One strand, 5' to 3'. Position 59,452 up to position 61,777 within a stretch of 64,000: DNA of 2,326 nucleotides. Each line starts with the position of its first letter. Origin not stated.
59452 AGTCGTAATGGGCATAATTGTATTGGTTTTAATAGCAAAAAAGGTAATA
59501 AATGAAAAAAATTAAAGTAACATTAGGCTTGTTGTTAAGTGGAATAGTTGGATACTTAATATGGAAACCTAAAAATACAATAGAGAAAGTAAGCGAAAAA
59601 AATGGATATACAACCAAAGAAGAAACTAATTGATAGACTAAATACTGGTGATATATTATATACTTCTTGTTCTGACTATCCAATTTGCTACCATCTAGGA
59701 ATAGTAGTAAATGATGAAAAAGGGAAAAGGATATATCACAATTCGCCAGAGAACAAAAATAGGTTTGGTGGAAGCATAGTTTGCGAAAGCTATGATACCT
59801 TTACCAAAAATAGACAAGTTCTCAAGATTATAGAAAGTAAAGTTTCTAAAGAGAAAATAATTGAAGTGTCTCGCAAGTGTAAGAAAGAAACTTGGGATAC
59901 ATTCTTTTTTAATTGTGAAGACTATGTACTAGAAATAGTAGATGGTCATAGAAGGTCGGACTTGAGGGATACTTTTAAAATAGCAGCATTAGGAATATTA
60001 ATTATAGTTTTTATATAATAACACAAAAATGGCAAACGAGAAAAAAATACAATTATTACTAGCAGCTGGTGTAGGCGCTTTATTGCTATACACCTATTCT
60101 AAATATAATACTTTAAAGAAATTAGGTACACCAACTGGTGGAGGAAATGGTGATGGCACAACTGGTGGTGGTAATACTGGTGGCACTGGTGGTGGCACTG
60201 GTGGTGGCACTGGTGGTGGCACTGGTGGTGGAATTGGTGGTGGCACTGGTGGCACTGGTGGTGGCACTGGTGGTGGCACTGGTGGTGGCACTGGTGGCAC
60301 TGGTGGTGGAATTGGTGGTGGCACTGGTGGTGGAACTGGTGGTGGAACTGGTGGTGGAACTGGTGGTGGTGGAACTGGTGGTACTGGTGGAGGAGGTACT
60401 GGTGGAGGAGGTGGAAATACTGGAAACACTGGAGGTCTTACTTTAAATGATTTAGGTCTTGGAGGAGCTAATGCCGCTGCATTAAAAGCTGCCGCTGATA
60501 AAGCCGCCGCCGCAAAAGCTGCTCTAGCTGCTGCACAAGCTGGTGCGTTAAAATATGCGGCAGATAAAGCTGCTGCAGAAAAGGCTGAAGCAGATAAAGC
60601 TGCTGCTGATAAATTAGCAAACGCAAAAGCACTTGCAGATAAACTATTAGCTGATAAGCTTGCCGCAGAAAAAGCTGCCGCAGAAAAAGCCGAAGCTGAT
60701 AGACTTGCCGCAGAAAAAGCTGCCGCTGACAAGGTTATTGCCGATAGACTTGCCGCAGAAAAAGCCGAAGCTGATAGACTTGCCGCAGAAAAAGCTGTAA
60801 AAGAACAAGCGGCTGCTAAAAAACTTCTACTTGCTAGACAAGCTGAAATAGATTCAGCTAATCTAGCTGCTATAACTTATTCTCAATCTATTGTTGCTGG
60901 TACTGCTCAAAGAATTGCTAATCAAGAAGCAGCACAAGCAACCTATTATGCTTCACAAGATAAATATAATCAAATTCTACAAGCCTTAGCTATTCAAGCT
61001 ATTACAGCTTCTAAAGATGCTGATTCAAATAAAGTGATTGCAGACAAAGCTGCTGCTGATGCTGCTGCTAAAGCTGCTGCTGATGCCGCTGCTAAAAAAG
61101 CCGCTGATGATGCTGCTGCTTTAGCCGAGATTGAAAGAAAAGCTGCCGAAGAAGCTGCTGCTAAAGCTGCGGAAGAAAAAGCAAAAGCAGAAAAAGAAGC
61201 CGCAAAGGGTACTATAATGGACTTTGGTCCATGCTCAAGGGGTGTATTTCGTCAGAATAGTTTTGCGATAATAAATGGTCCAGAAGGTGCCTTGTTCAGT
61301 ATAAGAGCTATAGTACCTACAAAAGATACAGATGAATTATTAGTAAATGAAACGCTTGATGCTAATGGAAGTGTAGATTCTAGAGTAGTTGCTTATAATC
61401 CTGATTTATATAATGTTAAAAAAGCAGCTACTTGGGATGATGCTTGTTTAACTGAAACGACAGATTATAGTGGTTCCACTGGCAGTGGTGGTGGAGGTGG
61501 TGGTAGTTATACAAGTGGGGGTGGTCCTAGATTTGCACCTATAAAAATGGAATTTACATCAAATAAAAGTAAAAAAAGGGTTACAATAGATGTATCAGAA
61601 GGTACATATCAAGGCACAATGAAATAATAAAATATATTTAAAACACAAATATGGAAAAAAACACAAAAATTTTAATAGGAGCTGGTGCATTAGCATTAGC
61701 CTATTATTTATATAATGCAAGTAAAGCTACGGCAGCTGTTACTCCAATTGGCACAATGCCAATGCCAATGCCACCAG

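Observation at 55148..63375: Block of anchored mosaic proteins combining Ala/Lys coiled coils, Cys-module arrays and microsatellite-like coding repeats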

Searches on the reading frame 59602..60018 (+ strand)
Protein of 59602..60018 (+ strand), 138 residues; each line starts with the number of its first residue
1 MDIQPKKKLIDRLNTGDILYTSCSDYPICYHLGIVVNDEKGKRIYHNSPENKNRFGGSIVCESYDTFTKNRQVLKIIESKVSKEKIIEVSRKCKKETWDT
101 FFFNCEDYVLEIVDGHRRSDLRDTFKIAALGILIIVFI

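Call 7: search_protein_families(library=pfam, proteins=[window:59602-60018:+], max_evalue=0.1)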
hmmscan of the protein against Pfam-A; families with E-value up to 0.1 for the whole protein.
window:59602-60018:+ (138 aa): 1 family
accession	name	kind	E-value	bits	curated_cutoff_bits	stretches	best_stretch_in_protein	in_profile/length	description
PF04970.19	LRAT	-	0.015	16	24.3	0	16-116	6-118/120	Lecithin retinol acyltransferase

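Call 8: search_protein_families(library=phrogs, proteins=[window:59602-60018:+], max_evalue=0.01)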
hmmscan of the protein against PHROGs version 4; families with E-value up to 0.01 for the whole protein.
window:59602-60018:+ (138 aa): 0 families

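Call 34: search_solved_structures(query=window:59602-60018:+, max_evalue=1, show_alignments=1)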
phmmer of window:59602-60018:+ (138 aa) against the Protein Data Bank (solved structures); distinct sequences matched with E-value up to 1: 14.
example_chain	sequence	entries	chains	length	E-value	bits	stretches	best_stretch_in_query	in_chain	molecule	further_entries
7dr6_I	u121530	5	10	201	0.057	16.5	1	75-121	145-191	Proteasome subunit beta type-2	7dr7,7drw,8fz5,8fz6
1iru_K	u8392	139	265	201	0.15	15.2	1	75-121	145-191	20S proteasome | Proteasome subunit beta type-2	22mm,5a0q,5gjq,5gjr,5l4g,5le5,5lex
8qyn_M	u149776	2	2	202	0.15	15.1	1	75-121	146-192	Proteasome subunit beta type-2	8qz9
8ysx_T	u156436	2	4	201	0.16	15.1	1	75-121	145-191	Proteasome subunit beta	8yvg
4r3o_K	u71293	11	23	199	0.16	15.1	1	75-121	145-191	Proteasome subunit beta type-2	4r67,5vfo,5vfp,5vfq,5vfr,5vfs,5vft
7awe_K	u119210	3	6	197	0.16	15.1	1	75-121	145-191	Proteasome subunit beta type-2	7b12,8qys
6r70_J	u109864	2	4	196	0.17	15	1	75-121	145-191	Proteasome subunit beta type-2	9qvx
7uij_C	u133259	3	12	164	0.23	14.6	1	40-97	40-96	Outer surface protein C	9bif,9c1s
1ggq_A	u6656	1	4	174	0.26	14.4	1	40-97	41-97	OUTER SURFACE PROTEIN C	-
2y75_A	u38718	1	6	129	0.55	13.3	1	53-121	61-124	HTH-TYPE TRANSCRIPTIONAL REGULATOR CYMR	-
6epc_4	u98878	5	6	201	0.57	13.3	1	75-116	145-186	Proteasome subunit beta type-2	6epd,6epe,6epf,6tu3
5m32_J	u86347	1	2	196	0.67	13.1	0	75-115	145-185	Proteasome subunit beta type-2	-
3unb_J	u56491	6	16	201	0.67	13.1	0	75-116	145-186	Proteasome subunit beta type-2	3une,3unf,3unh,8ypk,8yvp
2j70_A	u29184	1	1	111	0.84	12.8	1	72-117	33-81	PHOSPHOSERINE PHOSPHATASE RSBU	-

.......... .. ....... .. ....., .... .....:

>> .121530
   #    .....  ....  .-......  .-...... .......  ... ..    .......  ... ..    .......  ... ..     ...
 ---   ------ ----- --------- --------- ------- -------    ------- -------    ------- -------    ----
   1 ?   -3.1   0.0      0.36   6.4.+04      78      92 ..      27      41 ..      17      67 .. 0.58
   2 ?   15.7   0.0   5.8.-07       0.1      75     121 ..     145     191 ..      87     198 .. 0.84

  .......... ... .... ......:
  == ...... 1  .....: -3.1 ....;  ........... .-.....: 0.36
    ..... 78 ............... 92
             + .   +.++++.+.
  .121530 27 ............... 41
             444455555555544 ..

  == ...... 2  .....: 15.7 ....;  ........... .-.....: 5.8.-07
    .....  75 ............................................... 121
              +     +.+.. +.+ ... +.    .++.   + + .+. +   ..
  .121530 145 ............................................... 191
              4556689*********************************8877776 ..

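Call 35: search_protein_families(library=ncbifam, proteins=[window:59602-60018:+], max_evalue=0.1)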
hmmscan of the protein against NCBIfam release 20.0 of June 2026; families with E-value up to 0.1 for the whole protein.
window:59602-60018:+ (138 aa): 0 families

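Call 41: search_dna_similar(query=window:59602-60018:+, collection=phages, mode=protein, max_evalue=0.01)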
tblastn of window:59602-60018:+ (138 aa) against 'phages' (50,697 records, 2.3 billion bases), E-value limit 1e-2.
No match.

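Call 56: find_related_loci(query=A3, collection=metagenome_contigs, flank=10000)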
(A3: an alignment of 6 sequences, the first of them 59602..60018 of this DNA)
Query A3 (138 aa) in metagenome_contigs; peptide patterns used: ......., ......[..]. (x = any residue, [..] = any of these).
521 stretches matched a pattern; 35 encode a relative of the query (tblastn E <= 1e-3); 35 distinct loci.
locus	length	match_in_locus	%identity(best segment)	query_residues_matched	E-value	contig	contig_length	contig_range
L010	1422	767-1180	96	1-138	1e-95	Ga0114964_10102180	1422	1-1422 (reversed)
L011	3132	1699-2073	86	2-126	3e-74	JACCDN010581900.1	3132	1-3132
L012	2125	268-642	87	1-126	1e-74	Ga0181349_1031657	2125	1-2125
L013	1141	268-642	87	1-126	6e-78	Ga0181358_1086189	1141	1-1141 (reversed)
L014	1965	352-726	86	1-126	2e-74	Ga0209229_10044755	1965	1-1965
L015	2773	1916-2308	66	8-138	9e-62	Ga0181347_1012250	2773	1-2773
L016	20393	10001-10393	66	8-138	2e-61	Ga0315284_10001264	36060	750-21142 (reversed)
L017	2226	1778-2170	66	8-138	2e-62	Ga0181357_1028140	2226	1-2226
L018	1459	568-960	66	8-138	8e-63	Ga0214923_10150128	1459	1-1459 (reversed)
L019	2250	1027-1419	66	8-138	5e-60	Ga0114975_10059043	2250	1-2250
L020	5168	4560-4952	66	8-138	2e-59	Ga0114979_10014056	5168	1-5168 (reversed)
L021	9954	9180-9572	64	8-138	5e-59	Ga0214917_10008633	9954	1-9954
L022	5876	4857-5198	75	13-126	2e-58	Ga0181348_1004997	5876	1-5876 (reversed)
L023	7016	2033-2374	75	13-126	2e-58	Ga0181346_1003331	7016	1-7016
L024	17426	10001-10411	64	2-138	3e-58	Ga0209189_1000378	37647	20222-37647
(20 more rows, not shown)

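Call 57: find_related_loci(query=A3, collection=viral_contigs, flank=10000)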
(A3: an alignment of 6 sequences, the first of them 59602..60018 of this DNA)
Query A3 (138 aa) in viral_contigs; peptide patterns used: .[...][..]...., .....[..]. (x = any residue, [..] = any of these).
88 stretches matched a pattern, but none encodes a relative of the query by tblastn (E <= 1e-3).

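Call 73: search_solved_structures(query=A3, max_evalue=10, show_alignments=2)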
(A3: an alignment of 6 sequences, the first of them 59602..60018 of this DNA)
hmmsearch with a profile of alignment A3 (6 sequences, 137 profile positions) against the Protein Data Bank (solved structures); distinct sequences matched with E-value up to 10: 11.
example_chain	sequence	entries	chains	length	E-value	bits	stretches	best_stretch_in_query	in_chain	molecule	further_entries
2j70_A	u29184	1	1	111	0.27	14.3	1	70-115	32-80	PHOSPHOSERINE PHOSPHATASE RSBU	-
1w53_A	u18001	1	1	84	0.44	13.6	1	69-115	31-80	PHOSPHOSERINE PHOSPHATASE RSBU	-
7dr6_I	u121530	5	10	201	0.6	13.2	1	77-120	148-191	Proteasome subunit beta type-2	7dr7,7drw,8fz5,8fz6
2j6y_A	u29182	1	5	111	0.66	13.1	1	70-115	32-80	PHOSPHOSERINE PHOSPHATASE RSBU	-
2j6z_A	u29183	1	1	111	0.84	12.7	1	73-115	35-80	PHOSPHOSERINE PHOSPHATASE RSBU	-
1iru_K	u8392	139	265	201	1.1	12.3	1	77-120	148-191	20S proteasome | Proteasome subunit beta type-2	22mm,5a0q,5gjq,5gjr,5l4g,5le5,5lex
4r3o_K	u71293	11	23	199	1.1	12.3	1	77-120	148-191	Proteasome subunit beta type-2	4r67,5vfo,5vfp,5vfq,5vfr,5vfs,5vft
8ysx_T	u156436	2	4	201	1.1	12.3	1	77-120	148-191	Proteasome subunit beta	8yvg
8qyn_M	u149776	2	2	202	1.1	12.3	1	77-120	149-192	Proteasome subunit beta type-2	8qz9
7awe_K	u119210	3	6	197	1.1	12.3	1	77-120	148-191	Proteasome subunit beta type-2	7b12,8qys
6r70_J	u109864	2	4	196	1.2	12.3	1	77-120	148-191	Proteasome subunit beta type-2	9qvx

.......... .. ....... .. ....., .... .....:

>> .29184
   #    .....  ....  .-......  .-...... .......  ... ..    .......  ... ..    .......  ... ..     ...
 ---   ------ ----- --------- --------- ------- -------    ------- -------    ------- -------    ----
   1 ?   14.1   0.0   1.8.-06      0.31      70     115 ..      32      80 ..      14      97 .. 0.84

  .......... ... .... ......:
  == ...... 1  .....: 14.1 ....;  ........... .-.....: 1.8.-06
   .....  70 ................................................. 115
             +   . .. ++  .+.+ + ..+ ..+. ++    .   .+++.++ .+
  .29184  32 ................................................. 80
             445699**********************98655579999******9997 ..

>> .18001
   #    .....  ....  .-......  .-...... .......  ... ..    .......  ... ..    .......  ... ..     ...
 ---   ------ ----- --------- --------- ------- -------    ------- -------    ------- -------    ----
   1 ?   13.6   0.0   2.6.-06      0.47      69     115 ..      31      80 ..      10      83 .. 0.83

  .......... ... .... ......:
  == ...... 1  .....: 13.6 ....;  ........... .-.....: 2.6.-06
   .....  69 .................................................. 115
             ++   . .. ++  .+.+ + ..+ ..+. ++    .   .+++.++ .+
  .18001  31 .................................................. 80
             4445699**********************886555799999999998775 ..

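Call 74: search_protein_families(library=padloc, proteins=[window:59602-60018:+], max_evalue=0.01)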
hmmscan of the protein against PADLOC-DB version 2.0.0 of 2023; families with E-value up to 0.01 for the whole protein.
window:59602-60018:+ (138 aa): 0 families

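Call 92: find_related_loci(query=A3, collection=genome_contigs, flank=10000)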
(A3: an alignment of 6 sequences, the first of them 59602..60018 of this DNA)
Query A3 (138 aa) in genome_contigs; peptide patterns used: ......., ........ (x = any residue, [..] = any of these).
193 stretches matched a pattern; 1 encode a relative of the query (tblastn E <= 1e-3); 1 distinct loci.
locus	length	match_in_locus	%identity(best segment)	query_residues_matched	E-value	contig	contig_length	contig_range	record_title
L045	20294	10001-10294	28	30-133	6e-11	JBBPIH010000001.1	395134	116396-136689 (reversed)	MAG: Acidobacteriota bacterium isolate BPF2-12-14_bin_2 NODE_1_length_395134_cov_29.208120, whole genome shotgun sequenc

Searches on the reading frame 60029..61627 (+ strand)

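Call 7: search_protein_families(library=pfam, proteins=[window:60029-61627:+], max_evalue=0.1)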
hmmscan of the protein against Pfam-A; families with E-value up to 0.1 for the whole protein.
window:60029-61627:+ (532 aa): 1 family
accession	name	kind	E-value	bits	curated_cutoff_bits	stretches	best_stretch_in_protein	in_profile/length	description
PF07382.16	HC2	-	9.4e-05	23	40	1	149-274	18-142/194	Histone H1-like nucleoprotein HC2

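Call 8: search_protein_families(library=phrogs, proteins=[window:60029-61627:+], max_evalue=0.01)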
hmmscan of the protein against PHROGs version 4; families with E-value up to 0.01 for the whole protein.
window:60029-61627:+ (532 aa): 0 families

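Call 35: search_protein_families(library=ncbifam, proteins=[window:60029-61627:+], max_evalue=0.1)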
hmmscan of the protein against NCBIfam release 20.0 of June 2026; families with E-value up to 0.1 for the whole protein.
window:60029-61627:+ (532 aa): 1 family
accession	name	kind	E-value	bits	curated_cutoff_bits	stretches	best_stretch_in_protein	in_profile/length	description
NF038053.1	hist_H1_lk_Burk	equivalog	0.00045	20.5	80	1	150-305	3-161/195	histone H1-like DNA-binding protein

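Call 74: search_protein_families(library=padloc, proteins=[window:60029-61627:+], max_evalue=0.01)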
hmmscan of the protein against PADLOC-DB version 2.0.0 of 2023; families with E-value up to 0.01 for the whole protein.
window:60029-61627:+ (532 aa): 1 family
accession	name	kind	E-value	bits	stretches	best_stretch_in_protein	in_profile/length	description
PDLC04011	PD-Lambda-5_A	-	0.0011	15.6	1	176-255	284-363/526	-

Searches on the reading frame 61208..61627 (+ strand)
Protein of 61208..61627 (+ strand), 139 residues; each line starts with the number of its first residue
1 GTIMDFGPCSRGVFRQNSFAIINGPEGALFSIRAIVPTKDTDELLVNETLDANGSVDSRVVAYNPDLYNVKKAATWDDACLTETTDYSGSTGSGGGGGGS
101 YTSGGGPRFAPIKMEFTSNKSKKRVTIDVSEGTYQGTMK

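Call 111: search_solved_structures(query=window:61208-61627:+, max_evalue=1)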
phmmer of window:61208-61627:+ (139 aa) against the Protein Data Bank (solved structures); distinct sequences matched with E-value up to 1: 6.
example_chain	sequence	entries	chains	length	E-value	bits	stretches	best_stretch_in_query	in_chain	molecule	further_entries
8bdz_A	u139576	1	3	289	0.077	16.3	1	73-107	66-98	Core protein,Matrix protein 2,External core antigen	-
8ber_A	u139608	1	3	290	0.077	16.3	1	73-107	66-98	Core protein,Matrix protein 2,External core antigen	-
5wn9_H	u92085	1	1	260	0.16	15.3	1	74-127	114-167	scFv 2D10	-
6htn_A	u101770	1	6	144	0.48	13.8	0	49-78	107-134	Fucose-binding lectin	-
7dtl_A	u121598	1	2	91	0.78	13.1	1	85-109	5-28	PSK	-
9hy4_A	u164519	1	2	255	0.96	12.8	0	80-109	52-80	H-2 class I histocompatibility antigen, D-B alpha chain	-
